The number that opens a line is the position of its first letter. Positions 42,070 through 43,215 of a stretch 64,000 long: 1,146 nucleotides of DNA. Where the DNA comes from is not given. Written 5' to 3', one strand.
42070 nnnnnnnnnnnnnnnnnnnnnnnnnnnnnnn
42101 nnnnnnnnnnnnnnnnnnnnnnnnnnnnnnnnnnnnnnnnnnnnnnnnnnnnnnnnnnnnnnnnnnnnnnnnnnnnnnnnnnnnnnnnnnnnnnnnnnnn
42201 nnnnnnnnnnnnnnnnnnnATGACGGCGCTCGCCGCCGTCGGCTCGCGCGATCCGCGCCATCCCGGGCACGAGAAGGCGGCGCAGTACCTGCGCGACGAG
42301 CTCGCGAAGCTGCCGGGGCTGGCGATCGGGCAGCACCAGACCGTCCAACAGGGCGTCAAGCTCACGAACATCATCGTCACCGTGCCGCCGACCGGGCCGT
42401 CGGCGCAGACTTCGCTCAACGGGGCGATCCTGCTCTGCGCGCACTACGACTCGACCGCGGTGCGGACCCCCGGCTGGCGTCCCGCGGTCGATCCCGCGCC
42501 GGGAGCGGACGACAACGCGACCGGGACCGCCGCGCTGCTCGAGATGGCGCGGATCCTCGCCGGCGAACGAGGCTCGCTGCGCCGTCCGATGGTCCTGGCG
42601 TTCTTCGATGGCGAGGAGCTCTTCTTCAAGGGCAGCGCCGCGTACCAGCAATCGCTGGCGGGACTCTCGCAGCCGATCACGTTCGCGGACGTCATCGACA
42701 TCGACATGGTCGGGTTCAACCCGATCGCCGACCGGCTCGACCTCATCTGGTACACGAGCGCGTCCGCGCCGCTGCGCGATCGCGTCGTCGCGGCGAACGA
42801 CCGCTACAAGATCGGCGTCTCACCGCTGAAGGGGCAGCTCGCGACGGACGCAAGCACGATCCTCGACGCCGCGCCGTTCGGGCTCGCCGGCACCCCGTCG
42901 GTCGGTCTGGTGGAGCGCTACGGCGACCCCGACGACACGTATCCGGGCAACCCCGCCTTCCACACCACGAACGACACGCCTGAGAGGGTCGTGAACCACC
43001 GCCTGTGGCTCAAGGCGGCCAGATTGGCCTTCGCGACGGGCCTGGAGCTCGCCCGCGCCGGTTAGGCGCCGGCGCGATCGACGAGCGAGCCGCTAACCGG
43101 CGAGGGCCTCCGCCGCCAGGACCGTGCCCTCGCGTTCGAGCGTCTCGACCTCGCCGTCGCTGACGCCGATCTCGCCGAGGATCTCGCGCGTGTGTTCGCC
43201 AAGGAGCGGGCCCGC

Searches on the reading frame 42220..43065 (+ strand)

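Call 106: search_protein_families(library=pfam, proteins=[window:42220-43065:+], max_evalue=0.001)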
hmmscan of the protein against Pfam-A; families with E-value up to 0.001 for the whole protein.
window:42220-43065:+ (281 aa): 2 families
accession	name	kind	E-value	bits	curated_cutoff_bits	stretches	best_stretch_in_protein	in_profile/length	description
PF04389.22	Peptidase_M28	-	9.8e-26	91.1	21.3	1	50-263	1-183/193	Peptidase family M28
PF01546.33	Peptidase_M20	-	0.00077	19.9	24.6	0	93-144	30-81/206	Peptidase family M20/M25/M40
